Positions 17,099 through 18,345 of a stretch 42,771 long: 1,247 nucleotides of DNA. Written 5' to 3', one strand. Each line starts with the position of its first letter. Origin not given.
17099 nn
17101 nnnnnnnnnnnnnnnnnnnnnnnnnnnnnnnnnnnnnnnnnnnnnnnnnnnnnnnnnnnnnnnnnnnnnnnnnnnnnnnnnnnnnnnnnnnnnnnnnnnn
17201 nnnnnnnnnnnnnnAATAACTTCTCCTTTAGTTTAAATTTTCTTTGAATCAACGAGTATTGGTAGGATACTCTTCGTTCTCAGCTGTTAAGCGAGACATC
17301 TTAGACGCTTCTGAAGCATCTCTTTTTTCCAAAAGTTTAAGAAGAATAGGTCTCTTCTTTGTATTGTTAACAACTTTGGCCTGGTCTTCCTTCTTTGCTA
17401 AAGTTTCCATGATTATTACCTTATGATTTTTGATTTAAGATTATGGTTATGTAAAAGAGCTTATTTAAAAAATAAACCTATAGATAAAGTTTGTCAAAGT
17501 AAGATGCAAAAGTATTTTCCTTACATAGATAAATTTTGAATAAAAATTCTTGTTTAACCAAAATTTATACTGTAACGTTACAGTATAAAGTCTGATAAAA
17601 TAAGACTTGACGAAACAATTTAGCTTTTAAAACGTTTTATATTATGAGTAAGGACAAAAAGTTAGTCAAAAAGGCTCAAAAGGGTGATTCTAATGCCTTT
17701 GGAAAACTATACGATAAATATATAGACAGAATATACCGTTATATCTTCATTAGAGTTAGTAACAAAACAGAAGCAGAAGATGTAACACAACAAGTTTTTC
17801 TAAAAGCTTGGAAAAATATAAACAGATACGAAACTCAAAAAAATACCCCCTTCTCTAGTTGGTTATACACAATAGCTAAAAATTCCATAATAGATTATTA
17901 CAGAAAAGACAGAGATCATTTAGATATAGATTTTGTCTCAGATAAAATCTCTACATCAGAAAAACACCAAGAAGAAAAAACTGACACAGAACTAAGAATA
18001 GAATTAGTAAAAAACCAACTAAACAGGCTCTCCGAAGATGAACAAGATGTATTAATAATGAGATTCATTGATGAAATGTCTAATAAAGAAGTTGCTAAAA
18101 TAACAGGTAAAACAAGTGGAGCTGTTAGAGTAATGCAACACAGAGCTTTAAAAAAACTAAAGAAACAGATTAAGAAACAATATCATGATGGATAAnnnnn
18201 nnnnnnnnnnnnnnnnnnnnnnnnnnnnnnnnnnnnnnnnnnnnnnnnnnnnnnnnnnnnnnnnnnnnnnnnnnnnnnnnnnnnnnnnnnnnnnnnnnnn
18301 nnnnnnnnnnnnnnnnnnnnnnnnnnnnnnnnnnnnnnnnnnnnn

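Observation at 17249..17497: Unannotated 53-aa precursor peptide with leader motif, S/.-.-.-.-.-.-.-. core and full expression signals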

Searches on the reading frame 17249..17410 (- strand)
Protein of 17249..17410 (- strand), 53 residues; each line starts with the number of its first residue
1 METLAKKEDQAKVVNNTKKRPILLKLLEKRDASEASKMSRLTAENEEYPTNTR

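Call 5: search_protein_families(library=pfam, proteins=[window:17249-17410:-], max_evalue=0.01)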
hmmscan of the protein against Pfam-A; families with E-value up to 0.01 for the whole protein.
window:17249-17410:- (53 aa): 0 families

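Call 6: search_protein_families(library=ncbifam, proteins=[window:17249-17410:-], max_evalue=0.01)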
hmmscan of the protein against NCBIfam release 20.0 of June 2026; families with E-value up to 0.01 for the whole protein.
window:17249-17410:- (53 aa): 0 families

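Call 51: find_encoding_contigs(protein=window:17249-17410:-, flank=3000, max_places=6)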
Protein window:17249-17410:- (53 aa): 4 contigs read that carry it; 2 places shown.
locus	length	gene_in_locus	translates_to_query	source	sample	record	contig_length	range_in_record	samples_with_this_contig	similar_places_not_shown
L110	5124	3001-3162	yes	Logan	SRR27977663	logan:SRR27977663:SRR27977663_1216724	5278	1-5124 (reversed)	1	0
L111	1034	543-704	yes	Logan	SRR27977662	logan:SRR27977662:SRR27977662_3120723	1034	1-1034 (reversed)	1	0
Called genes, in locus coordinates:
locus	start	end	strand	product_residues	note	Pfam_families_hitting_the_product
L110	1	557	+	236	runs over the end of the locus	?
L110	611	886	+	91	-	PF00216:Bac_DNA_binding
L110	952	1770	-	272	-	-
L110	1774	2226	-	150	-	-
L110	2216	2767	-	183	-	PF04542:Sigma70_r2, PF08281:Sigma70_r4_2, PF04545:Sigma70_r4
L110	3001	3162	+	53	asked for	-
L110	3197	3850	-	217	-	PF13181:TPR_8 (faint), PF13428:TPR_14 (faint), PF13432:TPR_16 (faint), PF21033:RMD1-3, PF00515:TPR_1 (faint), PF07719:TPR_2 (faint), PF14559:TPR_19 (weak), PF13431:TPR_17 (weak), +2 more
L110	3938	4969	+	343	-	-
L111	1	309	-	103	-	?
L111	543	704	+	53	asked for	-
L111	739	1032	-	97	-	?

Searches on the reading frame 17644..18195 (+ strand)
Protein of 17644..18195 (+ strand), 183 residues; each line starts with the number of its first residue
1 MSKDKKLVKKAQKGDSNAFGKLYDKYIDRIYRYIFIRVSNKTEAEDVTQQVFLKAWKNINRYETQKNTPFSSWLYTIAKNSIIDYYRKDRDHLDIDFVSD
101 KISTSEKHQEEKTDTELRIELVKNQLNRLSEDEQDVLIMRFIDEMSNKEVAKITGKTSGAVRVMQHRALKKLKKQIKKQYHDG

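Call 5: search_protein_families(library=pfam, proteins=[window:17644-18195:+], max_evalue=0.01)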
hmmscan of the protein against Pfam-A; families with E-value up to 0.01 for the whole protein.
window:17644-18195:+ (183 aa): 4 families
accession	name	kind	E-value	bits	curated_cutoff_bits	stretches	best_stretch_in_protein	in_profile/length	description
PF04542.20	Sigma70_r2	-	4.9e-20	71.5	24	1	22-90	1-69/71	Sigma-70 region 2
PF08281.18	Sigma70_r4_2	-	4.5e-14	52.3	25.7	1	121-172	3-54/54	Sigma-70, region 4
PF04545.22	Sigma70_r4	-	9.4e-13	47.9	24.1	1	126-174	2-50/50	Sigma-70, region 4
PF07638.17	Sigma70_ECF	-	0.00017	22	21.1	1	6-163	6-170/185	ECF sigma factor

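Call 6: search_protein_families(library=ncbifam, proteins=[window:17644-18195:+], max_evalue=0.01)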
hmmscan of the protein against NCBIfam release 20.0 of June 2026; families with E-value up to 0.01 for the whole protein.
window:17644-18195:+ (183 aa): 127 families (the best 25 are shown)
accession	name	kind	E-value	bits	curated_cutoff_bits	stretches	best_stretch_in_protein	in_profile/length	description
TIGR02952.1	Sig70_famx2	equivalog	6.6e-49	166.1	206.45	1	7-176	1-170/170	ECF subfamily RNA polymerase sigma factor, BldN family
TIGR02937.1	sigma70-ECF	superfamily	3e-33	114.8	42.9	1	18-176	2-165/165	sigma-70 family RNA polymerase sigma factor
NF007230.0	PRK09648.1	subfamily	4e-32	111.5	209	1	5-179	14-192/195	RNA polymerase sigma factor ShbA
NF007220.0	PRK09639.1-5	equivalog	1.3e-30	106.5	260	1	17-179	3-167/181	RNA polymerase sigma factor SigX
NF004113.0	PRK05602.1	equivalog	5.5e-29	101.3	208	1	3-180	31-205/211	RNA polymerase sigma factor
NF058625.1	sigma_PG0214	equivalog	1.2e-28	99.9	130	1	17-181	4-166/170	GFO_1088 family ECF-type sigma factor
TIGR02985.1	Sig70_bacteroi1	subfamily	3.4e-28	98.9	126.4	1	17-176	1-162/162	RNA polymerase sigma-70 factor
NF007223.0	PRK09641.1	equivalog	5.2e-28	98.2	209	1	4-178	5-186/187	RNA polymerase sigma factor SigW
NF009166.1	PRK12513.1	equivalog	8.5e-28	97.4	206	1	2-178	7-188/193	RNA polymerase sigma factor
NF009171.0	PRK12518.1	equivalog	5.4e-27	94.9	208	1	3-179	13-187/191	RNA polymerase sigma factor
TIGR02948.1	SigW_bacill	equivalog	6e-27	94.9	243.1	1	4-177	5-185/187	RNA polymerase sigma factor SigW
NF008888.0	PRK11922.1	equivalog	1.4e-26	93.5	204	1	2-179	15-199/231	RNA polymerase sigma factor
TIGR02950.1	SigM_subfam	subfamily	1.4e-26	93.2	147.95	1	21-176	4-158/159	RNA polymerase sigma factor, SigM family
NF007216.0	PRK09638.1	equivalog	2.5e-26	92.5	194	1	3-179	4-177/180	RNA polymerase sigma factor SigY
NF009172.0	PRK12519.1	subfamily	1.1e-24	87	222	1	2-179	14-192/194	RNA polymerase sigma factor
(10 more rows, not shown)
